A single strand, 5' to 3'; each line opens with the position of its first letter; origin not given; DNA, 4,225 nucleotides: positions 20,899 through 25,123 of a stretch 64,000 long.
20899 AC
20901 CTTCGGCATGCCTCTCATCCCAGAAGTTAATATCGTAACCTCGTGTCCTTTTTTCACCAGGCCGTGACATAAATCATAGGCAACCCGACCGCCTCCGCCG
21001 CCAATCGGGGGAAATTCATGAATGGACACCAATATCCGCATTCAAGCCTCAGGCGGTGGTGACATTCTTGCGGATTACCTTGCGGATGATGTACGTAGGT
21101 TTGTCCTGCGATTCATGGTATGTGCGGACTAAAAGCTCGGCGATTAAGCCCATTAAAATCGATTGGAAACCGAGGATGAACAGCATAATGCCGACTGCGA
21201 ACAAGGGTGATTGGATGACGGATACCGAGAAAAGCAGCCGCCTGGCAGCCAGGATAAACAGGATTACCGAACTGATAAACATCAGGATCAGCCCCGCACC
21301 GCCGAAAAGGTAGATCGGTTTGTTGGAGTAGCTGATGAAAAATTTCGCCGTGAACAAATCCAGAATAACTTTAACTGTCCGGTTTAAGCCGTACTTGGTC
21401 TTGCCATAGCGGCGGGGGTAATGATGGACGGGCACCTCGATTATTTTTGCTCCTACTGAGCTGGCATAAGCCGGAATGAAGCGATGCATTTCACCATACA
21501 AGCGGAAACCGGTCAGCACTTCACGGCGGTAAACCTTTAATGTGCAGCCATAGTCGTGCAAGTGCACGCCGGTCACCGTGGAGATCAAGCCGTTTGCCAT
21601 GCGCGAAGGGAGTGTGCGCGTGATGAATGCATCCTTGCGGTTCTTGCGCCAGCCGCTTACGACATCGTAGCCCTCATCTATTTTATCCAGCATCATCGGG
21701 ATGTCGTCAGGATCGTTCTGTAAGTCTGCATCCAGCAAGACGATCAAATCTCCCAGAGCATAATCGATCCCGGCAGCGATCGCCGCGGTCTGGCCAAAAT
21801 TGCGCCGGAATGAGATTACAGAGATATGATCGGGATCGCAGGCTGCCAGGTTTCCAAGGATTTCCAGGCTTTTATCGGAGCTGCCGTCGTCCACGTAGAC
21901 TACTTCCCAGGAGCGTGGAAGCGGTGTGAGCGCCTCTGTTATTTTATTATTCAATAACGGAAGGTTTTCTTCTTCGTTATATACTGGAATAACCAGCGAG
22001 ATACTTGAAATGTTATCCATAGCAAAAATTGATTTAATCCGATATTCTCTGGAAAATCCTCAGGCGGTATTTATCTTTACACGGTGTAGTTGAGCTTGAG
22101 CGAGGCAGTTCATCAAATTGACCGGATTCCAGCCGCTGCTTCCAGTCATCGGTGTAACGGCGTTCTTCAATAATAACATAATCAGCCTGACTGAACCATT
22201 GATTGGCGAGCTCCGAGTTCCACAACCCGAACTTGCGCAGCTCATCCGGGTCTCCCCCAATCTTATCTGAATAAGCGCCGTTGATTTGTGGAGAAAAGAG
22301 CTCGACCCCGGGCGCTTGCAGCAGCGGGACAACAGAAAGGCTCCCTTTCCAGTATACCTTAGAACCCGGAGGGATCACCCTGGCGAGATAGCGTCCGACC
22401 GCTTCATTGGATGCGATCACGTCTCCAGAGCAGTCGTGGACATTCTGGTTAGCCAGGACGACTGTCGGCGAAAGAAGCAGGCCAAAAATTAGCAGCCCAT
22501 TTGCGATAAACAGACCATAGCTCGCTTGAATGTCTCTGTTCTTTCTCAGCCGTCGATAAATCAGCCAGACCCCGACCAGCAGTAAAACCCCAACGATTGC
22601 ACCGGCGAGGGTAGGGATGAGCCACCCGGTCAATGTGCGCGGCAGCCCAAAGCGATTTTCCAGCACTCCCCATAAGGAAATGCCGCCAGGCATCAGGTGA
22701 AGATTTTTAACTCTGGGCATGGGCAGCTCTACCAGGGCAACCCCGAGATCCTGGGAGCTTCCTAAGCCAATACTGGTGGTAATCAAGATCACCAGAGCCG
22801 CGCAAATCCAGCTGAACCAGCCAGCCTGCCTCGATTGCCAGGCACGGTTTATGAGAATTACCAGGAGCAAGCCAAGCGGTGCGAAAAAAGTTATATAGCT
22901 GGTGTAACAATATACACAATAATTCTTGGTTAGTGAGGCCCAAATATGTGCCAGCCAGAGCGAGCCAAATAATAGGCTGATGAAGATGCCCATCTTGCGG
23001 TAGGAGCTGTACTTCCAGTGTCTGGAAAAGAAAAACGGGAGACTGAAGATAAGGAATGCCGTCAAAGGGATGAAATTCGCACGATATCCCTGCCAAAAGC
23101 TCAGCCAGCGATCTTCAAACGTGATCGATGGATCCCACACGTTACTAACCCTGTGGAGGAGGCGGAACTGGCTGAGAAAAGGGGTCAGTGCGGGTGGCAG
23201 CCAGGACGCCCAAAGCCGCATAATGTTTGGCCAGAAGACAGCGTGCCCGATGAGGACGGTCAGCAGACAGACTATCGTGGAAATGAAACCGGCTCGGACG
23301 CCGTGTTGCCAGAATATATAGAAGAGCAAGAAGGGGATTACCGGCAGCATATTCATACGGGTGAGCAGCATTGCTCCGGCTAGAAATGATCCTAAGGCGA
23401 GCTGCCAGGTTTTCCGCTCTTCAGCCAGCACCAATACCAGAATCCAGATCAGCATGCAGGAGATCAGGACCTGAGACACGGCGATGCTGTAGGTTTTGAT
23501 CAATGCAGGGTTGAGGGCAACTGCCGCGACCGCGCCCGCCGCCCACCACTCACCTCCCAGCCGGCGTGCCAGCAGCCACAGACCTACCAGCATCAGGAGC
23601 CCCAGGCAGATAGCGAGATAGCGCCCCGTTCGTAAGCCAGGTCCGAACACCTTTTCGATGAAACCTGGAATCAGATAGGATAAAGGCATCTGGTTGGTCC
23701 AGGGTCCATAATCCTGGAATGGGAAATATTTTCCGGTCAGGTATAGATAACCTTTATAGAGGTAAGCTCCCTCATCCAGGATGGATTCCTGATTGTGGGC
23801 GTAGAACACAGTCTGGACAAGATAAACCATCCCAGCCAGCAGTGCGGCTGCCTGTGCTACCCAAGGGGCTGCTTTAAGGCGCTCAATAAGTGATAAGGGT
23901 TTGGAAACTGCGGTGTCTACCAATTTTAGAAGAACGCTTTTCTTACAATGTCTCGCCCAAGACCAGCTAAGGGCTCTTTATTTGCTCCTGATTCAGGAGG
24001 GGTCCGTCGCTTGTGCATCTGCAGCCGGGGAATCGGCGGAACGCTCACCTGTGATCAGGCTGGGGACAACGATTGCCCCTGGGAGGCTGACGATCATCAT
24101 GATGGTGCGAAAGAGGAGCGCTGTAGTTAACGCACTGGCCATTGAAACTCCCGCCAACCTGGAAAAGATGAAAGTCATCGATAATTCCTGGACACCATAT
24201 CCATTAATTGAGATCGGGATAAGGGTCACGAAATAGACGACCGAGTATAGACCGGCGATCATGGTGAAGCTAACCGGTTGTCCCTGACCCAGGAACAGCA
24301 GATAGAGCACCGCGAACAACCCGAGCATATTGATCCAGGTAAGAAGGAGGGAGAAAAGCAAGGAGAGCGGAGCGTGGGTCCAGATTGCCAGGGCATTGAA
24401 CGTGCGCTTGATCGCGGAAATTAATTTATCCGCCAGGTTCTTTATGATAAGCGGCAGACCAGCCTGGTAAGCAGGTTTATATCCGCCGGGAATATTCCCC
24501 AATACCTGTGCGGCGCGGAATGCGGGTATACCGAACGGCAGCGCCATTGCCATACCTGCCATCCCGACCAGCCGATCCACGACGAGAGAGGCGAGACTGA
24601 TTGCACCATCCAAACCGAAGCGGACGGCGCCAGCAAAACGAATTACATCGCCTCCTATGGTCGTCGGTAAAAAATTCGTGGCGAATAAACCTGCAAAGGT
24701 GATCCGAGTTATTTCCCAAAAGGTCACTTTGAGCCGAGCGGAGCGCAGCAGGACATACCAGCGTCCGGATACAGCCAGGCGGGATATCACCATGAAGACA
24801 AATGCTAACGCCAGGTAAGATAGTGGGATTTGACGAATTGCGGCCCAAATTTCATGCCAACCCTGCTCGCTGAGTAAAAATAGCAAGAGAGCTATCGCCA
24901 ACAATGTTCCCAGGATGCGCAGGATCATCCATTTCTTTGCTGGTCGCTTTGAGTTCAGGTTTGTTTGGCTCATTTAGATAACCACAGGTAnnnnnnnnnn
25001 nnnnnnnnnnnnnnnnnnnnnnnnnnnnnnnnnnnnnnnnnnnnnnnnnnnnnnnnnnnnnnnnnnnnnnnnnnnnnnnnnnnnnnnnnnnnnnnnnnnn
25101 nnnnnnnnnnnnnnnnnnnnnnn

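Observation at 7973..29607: Candidate undescribed system: one polyprenyl-phosphate GT2 and two MprF-flippase-like proteins serving seven to eight GT-C-type membrane glycosyltransferases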

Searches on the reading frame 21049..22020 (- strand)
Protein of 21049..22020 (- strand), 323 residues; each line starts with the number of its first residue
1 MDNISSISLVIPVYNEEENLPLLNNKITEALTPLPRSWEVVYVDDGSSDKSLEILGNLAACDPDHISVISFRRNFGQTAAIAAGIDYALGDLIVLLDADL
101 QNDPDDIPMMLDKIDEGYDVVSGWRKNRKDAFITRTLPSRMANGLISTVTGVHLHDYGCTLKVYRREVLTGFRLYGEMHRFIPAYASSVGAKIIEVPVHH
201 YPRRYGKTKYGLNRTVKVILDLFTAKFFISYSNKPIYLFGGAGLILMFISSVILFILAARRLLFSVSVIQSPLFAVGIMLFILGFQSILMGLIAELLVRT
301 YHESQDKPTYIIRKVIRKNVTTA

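Call 4: search_protein_families(library=pfam, proteins=[window:21049-22020:-], max_evalue=0.01)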
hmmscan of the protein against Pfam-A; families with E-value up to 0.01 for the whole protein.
window:21049-22020:- (323 aa): 3 families
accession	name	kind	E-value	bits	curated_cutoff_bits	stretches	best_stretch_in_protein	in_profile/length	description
PF00535.33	Glycos_transf_2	-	1.3e-33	116.7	23.3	1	8-169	1-164/168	Glycosyl transferase family 2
PF10111.15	Glyco_tranf_2_2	-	8.2e-09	35.8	27.3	1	8-112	1-104/276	Glycosyltransferase like family 2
PF13641.12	Glyco_tranf_2_3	-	3.9e-05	24.2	27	1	7-123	3-121/230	Glycosyltransferase like family 2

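Call 9: search_protein_families(library=ncbifam, proteins=[window:21049-22020:-], max_evalue=0.01)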
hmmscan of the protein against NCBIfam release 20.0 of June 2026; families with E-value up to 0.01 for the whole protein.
window:21049-22020:- (323 aa): 19 families
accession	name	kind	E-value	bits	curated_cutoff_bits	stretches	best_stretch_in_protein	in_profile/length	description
NF007986.1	PRK10714.1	equivalog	9.8e-73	244.9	529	1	2-319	3-315/316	undecaprenyl-phosphate 4-deoxy-4-formamido-L-arabinose transferase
NF047588.1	GlcsyltransPgfSStrep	equivalog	2.7e-49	168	500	1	7-314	3-304/308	glycosyltransferase PgfS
TIGR04182.1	glyco_TIGR04182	equivalog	5.5e-15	55.5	325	1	8-304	3-289/293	S-layer glycoprotein N-glycosyltransferase AglJ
TIGR03937.1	PgaC_IcaA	equivalog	1.2e-14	54.2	422.3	1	2-117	42-153/407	poly-beta-1,6-N-acetyl-D-glucosamine synthase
NF041875.1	EPS_EpsD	equivalog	3.7e-12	46.3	370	1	7-109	1-99/325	exopolysaccharide biosynthesis glycosyltransferase EpsD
NF058614.1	PPMAGASynPpgS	equivalog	6.7e-11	42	370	1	8-172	3-165/226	polyprenyl-phospho-N-acetylgalactosaminyl synthase PpgS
NF007482.0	PRK10073.1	equivalog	9.3e-11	41.3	423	1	2-106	3-102/334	glycosyltransferase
NF041391.1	DPhHxTase_Halo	equivalog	1.4e-10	40.5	375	1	14-171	4-152/213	dolichyl-phosphate hexose transferase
TIGR04283.1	glyco_like_mftF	equivalog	4e-10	39.7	182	1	7-106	1-89/221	TIGR04283 family arsenosugar biosynthesis glycosyltransferase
NF053739.1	GlytfEpsEBac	equivalog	2.9e-09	36.3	450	1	7-99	3-92/265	glycosyltransferase EpsE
NF047683.1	TeichurnBiosyTuaG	equivalog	5.7e-09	36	400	1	5-107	6-104/252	teichuronic acid biosynthesis protein TuaG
TIGR03965.1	mycofact_glyco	equivalog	1.2e-08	34.3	280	1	3-114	72-179/467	mycofactocin biosynthesis glycosyltransferase MftF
NF038302.1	EPS_HpsE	equivalog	3.3e-07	29.6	300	1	7-103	3-100/307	hormogonium polysaccharide biosynthesis glycosyltransferase HpsE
NF010496.0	PRK13915.1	equivalog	4.9e-07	29.1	262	1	5-103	31-130/307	glucosyl-3-phosphoglycerate synthase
NF050050.1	ProtGlycPglI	equivalog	8.2e-07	28.7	500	1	6-137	3-131/306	GalNAc(5)-diNAcBac-PP-undecaprenol beta-1,3-glucosyltransferase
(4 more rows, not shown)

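Call 37: search_solved_structures(query=window:21049-22020:-, max_evalue=0.00001)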
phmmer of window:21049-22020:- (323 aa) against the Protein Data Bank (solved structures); distinct sequences matched with E-value up to 0.00001: 9.
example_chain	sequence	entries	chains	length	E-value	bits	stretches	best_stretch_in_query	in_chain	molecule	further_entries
9hwj_A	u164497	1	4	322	2.7e-65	223.8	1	4-318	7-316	Undecaprenyl-phosphate 4-deoxy-4-formamido-L-arabinose transferase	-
9bhc_C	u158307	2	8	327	4.3e-63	216.6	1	4-318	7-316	Undecaprenyl-phosphate 4-deoxy-4-formamido-L-arabinose transferase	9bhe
8vxh_A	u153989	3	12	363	6.2e-63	216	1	4-318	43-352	Undecaprenyl-phosphate 4-deoxy-4-formamido-L-arabinose transferase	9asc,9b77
5eke_A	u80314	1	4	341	1.4e-40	142.6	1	6-313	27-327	Uncharacterized glycosyltransferase sll0501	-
5ekp_C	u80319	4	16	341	1.4e-40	142.6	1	6-313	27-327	Uncharacterized glycosyltransferase sll0501 | Glycosyltransferase sll0501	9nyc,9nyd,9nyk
9nye_A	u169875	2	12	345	1.5e-40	142.5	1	6-313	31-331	Glycosyltransferase sll0501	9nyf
5mlz_A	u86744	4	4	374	1.3e-16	63.9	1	6-127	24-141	Dolichol monophosphate mannose synthase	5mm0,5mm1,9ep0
5hea_A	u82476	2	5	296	8.2e-08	35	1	1-99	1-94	Putative glycosyltransferase (GalT1)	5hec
3bcv_A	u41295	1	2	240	5.2e-06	29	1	4-113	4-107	Putative glycosyltransferase protein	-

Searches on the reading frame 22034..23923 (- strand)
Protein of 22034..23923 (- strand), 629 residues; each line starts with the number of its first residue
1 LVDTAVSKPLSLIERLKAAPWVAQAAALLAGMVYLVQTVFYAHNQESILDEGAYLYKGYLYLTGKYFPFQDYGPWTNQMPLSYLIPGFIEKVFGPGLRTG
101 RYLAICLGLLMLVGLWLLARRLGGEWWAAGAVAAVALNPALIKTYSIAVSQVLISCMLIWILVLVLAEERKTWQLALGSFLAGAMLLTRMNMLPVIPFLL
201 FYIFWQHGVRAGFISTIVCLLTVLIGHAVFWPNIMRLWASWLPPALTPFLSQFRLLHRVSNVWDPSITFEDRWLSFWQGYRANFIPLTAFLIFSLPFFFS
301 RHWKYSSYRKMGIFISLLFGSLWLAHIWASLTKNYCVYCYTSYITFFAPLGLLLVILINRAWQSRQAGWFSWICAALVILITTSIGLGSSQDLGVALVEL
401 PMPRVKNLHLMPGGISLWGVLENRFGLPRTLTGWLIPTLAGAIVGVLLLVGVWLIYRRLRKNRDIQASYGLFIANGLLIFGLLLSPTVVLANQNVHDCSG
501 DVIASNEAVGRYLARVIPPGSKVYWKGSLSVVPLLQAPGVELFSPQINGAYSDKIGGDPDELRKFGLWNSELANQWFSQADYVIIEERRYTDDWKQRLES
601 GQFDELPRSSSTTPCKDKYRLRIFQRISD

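Call 4: search_protein_families(library=pfam, proteins=[window:22034-23923:-], max_evalue=0.01)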
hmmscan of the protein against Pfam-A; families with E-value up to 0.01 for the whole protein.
window:22034-23923:- (629 aa): 1 family
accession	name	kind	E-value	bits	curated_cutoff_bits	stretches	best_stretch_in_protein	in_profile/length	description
PF13231.12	PMT_2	-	2.7e-12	47.6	26.1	1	80-235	4-159/160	Dolichyl-phosphate-mannose-protein mannosyltransferase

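Call 9: search_protein_families(library=ncbifam, proteins=[window:22034-23923:-], max_evalue=0.01)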
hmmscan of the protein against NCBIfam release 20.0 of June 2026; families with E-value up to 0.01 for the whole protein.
window:22034-23923:- (629 aa): 0 families

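Call 17: search_solved_structures(query=window:22034-23923:-, max_evalue=1)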
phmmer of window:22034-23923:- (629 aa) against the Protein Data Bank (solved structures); distinct sequences matched with E-value up to 1: 1.
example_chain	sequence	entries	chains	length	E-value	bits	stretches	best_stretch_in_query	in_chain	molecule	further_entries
6wv9_A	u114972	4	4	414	0.42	12.3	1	315-365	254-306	Vitamin K epoxide reductase-like protein, termini restrained by green fluorescent protein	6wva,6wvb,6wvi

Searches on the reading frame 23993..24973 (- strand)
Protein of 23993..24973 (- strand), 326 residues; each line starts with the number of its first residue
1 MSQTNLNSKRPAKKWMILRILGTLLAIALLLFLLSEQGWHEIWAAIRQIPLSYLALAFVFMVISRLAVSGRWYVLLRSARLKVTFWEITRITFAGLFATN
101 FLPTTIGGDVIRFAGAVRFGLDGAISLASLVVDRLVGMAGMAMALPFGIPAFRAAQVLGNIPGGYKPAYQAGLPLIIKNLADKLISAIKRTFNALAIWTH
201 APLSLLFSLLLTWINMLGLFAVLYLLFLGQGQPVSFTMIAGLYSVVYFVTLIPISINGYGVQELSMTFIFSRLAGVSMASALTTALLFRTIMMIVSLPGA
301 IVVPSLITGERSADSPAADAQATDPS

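Call 4: search_protein_families(library=pfam, proteins=[window:23993-24973:-], max_evalue=0.01)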
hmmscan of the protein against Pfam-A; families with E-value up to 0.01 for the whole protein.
window:23993-24973:- (326 aa): 1 family
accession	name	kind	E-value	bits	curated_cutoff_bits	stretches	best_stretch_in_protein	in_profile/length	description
PF03706.18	LPG_synthase_TM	-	1.4e-35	123.7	33.4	1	20-298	2-301/302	Lysylphosphatidylglycerol synthase TM region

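Call 28: search_protein_families(library=ncbifam, proteins=[window:23993-24973:-], max_evalue=0.00001)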
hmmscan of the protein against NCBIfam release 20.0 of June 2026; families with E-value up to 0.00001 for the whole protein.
window:23993-24973:- (326 aa): 2 families
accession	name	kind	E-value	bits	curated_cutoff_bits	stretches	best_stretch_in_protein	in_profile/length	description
TIGR00374.1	TIGR00374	subfamily_domain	8.8e-18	64.8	43.2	2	25-149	6-128/323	flippase-like domain-containing protein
NF033480.1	bifunc_MprF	equivalog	3e-07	29.1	600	1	23-309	13-299/841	bifunctional lysylphosphatidylglycerol flippase/synthetase MprF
